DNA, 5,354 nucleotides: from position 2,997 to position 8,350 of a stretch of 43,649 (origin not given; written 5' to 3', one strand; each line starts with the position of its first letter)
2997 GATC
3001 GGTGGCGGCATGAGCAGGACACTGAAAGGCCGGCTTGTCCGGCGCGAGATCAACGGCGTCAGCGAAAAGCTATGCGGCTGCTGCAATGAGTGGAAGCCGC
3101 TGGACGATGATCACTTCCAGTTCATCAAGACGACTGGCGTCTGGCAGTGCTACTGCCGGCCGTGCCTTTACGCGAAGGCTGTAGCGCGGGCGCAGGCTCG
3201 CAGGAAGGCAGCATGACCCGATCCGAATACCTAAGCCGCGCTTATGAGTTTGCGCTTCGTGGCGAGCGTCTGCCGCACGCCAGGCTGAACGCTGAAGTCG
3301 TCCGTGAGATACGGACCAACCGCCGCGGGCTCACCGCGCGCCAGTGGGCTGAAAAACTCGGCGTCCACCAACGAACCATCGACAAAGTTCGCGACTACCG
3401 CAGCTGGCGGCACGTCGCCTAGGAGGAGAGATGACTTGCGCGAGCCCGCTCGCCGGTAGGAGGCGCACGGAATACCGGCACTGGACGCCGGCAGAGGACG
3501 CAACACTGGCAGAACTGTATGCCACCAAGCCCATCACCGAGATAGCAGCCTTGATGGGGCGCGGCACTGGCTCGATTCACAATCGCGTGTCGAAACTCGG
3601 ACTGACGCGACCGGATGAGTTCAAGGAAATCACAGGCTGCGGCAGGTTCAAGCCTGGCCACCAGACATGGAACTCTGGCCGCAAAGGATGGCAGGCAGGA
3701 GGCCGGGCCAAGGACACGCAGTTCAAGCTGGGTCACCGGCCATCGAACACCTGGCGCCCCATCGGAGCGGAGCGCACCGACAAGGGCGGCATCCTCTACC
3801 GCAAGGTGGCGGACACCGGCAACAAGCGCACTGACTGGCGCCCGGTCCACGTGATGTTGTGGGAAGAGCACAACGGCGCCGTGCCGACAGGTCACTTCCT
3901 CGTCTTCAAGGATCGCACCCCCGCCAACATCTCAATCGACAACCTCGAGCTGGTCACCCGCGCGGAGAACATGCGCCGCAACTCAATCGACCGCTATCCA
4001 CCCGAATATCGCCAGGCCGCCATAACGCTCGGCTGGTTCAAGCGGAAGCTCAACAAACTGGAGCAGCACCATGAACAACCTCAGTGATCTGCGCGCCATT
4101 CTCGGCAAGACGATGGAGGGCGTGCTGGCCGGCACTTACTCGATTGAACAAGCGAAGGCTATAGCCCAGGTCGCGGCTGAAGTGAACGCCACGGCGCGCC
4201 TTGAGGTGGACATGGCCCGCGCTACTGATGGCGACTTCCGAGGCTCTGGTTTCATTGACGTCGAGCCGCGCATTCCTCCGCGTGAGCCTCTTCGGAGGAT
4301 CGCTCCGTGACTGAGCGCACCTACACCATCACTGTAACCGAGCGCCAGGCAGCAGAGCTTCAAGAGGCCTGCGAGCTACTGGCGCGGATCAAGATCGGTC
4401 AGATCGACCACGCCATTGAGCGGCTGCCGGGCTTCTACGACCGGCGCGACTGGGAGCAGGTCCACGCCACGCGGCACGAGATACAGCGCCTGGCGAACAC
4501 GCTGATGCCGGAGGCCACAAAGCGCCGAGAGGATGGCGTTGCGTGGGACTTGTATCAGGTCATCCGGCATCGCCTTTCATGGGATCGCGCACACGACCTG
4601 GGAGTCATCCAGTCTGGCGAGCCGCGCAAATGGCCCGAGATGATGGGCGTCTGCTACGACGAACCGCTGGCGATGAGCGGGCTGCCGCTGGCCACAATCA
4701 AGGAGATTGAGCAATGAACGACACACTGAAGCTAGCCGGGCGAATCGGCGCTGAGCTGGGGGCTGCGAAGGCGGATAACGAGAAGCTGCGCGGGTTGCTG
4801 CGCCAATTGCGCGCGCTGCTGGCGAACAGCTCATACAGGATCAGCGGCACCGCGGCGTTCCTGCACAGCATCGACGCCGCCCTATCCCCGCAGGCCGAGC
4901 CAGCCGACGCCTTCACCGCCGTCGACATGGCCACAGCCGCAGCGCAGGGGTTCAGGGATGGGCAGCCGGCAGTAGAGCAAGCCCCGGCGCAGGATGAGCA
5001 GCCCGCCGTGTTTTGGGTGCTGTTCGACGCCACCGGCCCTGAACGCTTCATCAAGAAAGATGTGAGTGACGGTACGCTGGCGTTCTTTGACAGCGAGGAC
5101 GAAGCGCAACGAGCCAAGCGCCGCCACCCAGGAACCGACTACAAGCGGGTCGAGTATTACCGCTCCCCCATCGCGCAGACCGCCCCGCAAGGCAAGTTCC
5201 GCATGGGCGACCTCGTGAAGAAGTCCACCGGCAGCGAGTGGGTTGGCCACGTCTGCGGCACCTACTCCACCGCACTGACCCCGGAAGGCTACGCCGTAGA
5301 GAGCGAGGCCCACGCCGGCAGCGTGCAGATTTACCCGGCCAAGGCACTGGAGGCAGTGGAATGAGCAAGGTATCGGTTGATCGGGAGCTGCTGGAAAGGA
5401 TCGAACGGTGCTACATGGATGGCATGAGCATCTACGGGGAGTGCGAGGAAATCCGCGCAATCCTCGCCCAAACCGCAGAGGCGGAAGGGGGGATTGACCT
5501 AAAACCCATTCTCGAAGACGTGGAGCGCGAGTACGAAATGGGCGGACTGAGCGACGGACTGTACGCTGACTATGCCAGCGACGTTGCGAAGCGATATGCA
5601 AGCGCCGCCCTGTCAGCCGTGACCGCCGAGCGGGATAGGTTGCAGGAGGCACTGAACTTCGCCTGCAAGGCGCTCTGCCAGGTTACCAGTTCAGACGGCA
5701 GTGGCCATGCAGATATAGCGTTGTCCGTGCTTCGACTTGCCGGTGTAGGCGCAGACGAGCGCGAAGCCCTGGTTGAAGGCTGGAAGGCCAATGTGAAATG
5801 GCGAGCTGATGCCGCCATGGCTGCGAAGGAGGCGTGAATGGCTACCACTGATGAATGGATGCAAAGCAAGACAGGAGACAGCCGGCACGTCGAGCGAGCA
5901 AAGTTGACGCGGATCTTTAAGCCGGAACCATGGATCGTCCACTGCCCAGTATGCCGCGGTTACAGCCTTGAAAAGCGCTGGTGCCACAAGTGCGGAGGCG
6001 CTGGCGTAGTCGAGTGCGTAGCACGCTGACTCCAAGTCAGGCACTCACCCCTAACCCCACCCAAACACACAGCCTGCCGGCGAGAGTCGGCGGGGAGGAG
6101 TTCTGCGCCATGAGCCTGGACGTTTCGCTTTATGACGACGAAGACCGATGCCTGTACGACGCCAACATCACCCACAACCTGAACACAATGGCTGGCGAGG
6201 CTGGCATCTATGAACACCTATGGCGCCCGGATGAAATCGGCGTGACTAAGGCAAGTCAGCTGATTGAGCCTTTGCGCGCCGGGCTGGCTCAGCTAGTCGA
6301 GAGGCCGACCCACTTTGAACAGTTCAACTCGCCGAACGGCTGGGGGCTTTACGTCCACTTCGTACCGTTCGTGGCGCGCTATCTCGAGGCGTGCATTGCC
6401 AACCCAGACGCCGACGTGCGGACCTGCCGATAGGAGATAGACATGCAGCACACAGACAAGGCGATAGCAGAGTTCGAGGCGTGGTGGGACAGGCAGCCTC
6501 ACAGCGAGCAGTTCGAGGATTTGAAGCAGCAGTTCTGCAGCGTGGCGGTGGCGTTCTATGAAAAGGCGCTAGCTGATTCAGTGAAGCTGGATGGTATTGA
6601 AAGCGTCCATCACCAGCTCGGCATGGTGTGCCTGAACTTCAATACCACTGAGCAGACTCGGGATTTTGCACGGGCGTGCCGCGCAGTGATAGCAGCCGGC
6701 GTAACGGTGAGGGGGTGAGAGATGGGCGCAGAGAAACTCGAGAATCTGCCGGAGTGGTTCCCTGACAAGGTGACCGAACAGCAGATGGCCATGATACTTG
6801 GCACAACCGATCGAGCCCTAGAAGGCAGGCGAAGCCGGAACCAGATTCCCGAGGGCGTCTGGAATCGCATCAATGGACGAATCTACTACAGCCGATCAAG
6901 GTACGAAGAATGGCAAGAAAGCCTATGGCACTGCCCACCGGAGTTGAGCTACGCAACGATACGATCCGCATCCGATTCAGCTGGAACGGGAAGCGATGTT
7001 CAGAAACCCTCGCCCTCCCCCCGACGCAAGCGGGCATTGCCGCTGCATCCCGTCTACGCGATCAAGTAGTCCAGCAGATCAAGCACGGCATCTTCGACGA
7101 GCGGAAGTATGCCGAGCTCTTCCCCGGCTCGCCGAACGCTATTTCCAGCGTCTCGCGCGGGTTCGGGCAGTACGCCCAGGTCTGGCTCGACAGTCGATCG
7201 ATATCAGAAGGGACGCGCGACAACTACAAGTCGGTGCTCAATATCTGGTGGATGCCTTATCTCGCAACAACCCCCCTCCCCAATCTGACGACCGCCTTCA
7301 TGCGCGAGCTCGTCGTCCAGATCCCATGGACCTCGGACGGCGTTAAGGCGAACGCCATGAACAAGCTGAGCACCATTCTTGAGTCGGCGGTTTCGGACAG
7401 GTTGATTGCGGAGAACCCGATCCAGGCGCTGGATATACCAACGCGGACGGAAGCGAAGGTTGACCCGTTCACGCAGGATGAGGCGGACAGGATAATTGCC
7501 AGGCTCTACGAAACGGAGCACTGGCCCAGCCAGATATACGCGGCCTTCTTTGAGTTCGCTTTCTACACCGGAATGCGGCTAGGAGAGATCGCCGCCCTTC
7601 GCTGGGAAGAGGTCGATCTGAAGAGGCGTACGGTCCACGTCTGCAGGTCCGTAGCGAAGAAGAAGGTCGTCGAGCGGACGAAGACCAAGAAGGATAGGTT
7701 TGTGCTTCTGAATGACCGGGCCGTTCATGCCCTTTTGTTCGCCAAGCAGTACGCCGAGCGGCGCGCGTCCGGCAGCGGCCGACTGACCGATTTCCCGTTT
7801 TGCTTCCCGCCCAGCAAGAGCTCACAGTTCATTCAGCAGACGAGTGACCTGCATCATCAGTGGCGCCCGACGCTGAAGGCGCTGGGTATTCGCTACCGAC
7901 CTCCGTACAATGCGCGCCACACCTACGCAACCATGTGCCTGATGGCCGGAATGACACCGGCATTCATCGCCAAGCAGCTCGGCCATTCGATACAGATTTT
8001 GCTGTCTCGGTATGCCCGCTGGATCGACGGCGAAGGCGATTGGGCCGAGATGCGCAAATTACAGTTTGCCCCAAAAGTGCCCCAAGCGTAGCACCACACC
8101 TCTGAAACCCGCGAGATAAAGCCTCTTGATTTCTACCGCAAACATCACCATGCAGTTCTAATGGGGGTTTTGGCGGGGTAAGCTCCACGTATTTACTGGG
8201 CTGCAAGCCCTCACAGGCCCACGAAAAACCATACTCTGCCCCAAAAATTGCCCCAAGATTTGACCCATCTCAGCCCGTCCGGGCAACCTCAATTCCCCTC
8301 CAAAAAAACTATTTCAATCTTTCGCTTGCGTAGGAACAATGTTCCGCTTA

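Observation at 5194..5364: DfrB (plasmid R67 type II dihydrofolate reductase)-like domain fused to a phage early protein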

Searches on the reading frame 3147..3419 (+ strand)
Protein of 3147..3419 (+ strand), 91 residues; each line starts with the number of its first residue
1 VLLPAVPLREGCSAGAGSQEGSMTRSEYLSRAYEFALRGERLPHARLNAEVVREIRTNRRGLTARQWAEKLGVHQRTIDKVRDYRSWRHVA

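Call 20: search_protein_families(library=phrogs, proteins=[window:3147-3419:+], max_evalue=0.001)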
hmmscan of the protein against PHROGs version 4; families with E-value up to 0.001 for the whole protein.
window:3147-3419:+ (91 aa): 1 family
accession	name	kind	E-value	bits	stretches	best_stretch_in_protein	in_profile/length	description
phrog_664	-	DNA, RNA and nucleotide metabolism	7.9e-05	23.6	1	40-90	32-129/210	DNA binding protein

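Call 21: search_protein_families(library=pfam, proteins=[window:3147-3419:+], max_evalue=0.01)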
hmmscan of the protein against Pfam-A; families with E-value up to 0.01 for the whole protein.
window:3147-3419:+ (91 aa): 1 family
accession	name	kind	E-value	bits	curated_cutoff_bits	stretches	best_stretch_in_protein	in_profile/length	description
PF01381.28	HTH_3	-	0.0021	18.5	23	1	52-80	1-28/55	Helix-turn-helix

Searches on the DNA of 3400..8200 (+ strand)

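Call 15: search_dna_similar(query=window:3400-8200:+, collection=phages, mode=near)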
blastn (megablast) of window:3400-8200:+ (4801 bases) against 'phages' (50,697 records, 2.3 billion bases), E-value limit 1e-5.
Records with a match: 2; places in all: 2; records where one place covers at least 80% of the query: 0.
Best place of each record, by identity: 90-95% 2.
By first word of the organism name: Pseudomonas 2.
By host as written in the record: Pseudomonas sp. 1-1-1b 2.
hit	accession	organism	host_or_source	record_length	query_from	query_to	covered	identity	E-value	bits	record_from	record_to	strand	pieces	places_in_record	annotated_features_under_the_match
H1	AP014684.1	Pseudomonas phage PS-1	Pseudomonas sp. 1-1-1b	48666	1315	3159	12%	92.1%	6e-62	833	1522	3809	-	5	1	DNA methyltransferase | hypothetical protein (x4) | dehydrofolate reductase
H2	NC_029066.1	Pseudomonas phage PS-1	Pseudomonas sp. 1-1-1b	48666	1315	3159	12%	92.1%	6e-62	833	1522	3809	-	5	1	DNA methyltransferase | hypothetical protein (x4) | dehydrofolate reductase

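Call 16: get_annotated_region(hit=H1, flank=4000)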
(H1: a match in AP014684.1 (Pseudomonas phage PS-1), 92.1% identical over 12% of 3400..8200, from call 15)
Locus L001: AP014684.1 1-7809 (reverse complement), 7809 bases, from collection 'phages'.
description: Pseudomonas phage PS-1 DNA, complete sequence.
organism: Pseudomonas phage PS-1 (NCBI taxid 1573458)
taxonomy: Viruses; Duplodnaviria; Heunggongvirae; Uroviricota; Caudoviricetes
host: Pseudomonas sp. 1-1-1b; source: -; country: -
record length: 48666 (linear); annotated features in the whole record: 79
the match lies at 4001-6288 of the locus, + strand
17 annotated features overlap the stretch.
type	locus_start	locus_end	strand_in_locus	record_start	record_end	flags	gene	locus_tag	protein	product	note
CDS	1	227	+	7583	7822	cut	-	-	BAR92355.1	hypothetical protein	PS1_17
CDS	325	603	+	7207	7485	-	-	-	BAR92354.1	hypothetical protein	PS1_16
CDS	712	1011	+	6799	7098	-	-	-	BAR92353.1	hypothetical protein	PS1_15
CDS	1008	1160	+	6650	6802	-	-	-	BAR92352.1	hypothetical protein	PS1_14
CDS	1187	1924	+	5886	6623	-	-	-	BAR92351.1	recombination protein Bet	PS1_13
CDS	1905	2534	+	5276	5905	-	-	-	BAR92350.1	recombination exonuclease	PS1_12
CDS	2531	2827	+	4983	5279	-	-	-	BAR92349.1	hypothetical protein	PS1_11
CDS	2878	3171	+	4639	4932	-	-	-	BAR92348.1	hypothetical protein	PS1_10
CDS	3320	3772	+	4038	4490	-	-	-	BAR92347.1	hypothetical protein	PS1_9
CDS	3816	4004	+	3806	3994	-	-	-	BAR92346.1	hypothetical protein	PS1_08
CDS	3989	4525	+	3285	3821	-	-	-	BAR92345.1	hypothetical protein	PS1_07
CDS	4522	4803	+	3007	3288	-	-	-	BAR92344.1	hypothetical protein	PS1_06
CDS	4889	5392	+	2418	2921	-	-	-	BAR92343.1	dehydrofolate reductase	PS1_05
CDS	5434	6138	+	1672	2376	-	-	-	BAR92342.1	DNA methyltransferase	PS1_04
CDS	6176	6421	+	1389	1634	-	-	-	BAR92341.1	hypothetical protein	PS1_03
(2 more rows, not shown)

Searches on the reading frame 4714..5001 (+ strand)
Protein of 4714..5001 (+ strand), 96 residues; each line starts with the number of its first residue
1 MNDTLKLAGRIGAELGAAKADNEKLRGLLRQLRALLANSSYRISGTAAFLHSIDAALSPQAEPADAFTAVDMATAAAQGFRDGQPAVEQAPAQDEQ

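Call 65: find_related_loci(query=A3, collection=viral_contigs, flank=8000)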
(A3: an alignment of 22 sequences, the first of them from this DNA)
Query A3 (96 aa) in viral_contigs; peptide patterns used: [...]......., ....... (x = any residue, [..] = any of these).
421 stretches matched a pattern; 147 encode a relative of the query (tblastn E <= 1e-3); the best 80 are kept; 80 distinct loci.
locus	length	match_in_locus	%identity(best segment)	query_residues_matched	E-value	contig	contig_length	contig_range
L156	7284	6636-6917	81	1-94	2e-44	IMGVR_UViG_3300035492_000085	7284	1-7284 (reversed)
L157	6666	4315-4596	81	1-94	2e-44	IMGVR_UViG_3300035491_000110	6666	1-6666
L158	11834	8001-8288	85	1-96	4e-39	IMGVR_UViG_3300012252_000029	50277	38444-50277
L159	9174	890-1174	69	1-96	1e-34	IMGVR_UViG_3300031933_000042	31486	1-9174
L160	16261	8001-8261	66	1-95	6e-34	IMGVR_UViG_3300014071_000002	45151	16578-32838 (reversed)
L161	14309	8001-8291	66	1-96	1e-33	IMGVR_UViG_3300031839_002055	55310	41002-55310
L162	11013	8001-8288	66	1-96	3e-33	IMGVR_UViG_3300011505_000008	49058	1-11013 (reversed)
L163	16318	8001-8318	63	1-96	4e-33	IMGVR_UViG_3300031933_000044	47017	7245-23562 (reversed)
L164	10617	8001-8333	60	1-96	8e-33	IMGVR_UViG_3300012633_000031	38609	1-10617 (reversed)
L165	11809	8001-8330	60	1-96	3e-32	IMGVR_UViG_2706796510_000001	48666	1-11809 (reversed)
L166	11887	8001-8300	63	1-96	5e-32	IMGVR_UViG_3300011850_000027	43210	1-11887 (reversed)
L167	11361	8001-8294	63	1-96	2e-31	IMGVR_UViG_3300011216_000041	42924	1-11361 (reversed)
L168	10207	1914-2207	63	1-96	2e-31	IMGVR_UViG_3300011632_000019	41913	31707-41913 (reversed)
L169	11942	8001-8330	58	1-95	5e-31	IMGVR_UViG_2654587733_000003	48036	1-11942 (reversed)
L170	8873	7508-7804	60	1-95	8e-31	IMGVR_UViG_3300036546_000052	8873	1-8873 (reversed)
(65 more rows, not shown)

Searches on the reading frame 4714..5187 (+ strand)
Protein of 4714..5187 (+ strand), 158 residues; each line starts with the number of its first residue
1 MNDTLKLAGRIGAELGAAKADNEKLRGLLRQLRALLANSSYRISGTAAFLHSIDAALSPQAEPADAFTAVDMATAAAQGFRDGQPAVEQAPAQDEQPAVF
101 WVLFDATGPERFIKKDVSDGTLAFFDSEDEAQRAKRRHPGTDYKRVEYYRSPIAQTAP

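Call 42: find_homologous_proteins(query=window:4714-5187:+, max_evalue=0.001)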
Query seq(158 aa) (158 aa): 311 proteins with E <= 0.001 among 476 candidates; the best 120 are listed.
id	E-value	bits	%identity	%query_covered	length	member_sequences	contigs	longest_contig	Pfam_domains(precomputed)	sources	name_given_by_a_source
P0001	4.1e-96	337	100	100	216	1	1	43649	PF06442.18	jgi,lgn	-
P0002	3.1e-86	305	91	100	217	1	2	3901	PF06442.18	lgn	-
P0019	3.2e-64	233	73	100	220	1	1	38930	-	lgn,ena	-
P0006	4.0e-63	230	73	97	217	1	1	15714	PF06442.18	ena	-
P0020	6.8e-63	229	72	100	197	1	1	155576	-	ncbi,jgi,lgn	-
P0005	3.5e-62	227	72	97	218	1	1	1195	PF06442.18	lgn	-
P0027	2.3e-60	221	77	88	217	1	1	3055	-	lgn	-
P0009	2.3e-60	221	65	99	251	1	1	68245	PF06442.18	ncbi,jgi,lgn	-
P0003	4.9e-60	220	62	100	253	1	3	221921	PF06442.18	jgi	jgi:hypothetical protein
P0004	1.7e-59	218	58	99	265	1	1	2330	PF06442.18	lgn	-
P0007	2.0e-59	218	63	97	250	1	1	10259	PF06442.18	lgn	-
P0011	3.6e-58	214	72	97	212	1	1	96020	PF06442.18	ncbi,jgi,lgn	-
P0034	2.3e-57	211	65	97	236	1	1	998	-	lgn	-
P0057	1.4e-54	202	68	97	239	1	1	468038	-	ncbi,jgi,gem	-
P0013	1.5e-53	199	92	67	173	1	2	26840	PF06442.18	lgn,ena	-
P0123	7.7e-42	161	85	61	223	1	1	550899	-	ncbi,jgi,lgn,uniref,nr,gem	ncbi:hypothetical protein [Stutzerimonas kunmingensis]|uniref:hypothetical protein n=1 Tax=Stutzerim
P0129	1.7e-28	118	67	62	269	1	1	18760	-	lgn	-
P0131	6.8e-27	112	67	61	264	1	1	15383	PF04448.18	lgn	-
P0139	4.8e-24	103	57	67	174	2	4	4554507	-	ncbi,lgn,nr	ncbi:hypothetical protein [Stutzerimonas frequens]|nr:hypothetical protein [Stutzerimonas frequens] 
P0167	1.4e-20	92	57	61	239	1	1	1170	PF04448.18,PF26207.1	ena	-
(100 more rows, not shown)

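Call 61: find_encoding_contigs(protein=P0123, flank=10000, max_places=1)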
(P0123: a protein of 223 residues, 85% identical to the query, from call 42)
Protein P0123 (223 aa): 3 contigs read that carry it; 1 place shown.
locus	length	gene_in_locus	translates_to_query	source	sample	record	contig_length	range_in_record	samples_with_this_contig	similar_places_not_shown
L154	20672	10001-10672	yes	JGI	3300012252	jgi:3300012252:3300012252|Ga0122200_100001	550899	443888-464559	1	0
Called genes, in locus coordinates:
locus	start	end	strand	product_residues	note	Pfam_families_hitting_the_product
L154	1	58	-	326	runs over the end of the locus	PF04492:Phage_rep_O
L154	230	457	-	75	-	PF12844:HTH_19 (weak), PF13560:HTH_31, PF01381:HTH_3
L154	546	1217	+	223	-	PF01381:HTH_3, PF13560:HTH_31, PF00717:Peptidase_S24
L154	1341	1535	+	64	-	-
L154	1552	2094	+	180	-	-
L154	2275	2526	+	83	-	PF07867:DUF1654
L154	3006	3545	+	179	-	-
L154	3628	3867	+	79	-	-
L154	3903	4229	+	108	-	PF27050:Phage_P22_Y8K6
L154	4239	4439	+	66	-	-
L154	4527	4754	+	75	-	-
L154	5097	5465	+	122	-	-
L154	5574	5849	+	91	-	-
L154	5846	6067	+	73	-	-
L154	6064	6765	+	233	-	PF13392:HNH_3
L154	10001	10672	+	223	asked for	-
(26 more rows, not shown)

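Call 62: find_encoding_contigs(protein=P0139, flank=10000, max_places=1)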
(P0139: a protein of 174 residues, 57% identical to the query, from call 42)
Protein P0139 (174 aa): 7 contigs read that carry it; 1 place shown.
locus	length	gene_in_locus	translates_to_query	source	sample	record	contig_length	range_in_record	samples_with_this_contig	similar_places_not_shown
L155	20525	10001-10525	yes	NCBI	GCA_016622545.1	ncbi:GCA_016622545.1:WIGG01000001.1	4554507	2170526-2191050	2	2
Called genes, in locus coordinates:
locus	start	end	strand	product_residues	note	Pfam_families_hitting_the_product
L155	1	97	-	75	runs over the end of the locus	PF12844:HTH_19 (weak), PF13560:HTH_31, PF01381:HTH_3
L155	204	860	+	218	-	PF13560:HTH_31, PF01381:HTH_3, PF00717:Peptidase_S24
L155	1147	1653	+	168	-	-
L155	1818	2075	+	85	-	PF07867:DUF1654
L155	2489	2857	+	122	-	-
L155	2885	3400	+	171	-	PF26885:Phage_Mu_Gp12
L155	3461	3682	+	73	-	-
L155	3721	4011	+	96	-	PF27050:Phage_P22_Y8K6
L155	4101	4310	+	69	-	-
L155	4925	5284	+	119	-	-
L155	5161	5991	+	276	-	PF13392:HNH_3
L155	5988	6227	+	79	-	-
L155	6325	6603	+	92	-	-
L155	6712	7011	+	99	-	PF27050:Phage_P22_Y8K6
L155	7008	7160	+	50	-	-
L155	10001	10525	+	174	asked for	-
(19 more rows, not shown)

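Call 77: search_protein_families(library=pfam, proteins=[P0131, P0167, P0123, P0129], max_evalue=0.01)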
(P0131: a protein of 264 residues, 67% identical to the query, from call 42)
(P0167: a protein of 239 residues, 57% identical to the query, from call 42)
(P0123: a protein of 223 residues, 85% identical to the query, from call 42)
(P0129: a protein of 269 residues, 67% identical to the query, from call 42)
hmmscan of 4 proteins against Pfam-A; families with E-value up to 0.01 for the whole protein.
P0131 (264 aa): 1 family
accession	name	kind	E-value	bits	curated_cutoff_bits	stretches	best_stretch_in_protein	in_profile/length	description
PF04448.17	DUF551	-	1.3e-08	36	22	1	191-253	1-65/68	Protein of unknown function (DUF551)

P0167 (239 aa): 1 family
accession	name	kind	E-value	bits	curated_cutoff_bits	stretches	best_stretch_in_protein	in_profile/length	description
PF04448.17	DUF551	-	2.5e-10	41.5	22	1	166-233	1-67/68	Protein of unknown function (DUF551)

P0123 (223 aa): 0 families

P0129 (269 aa): 0 families
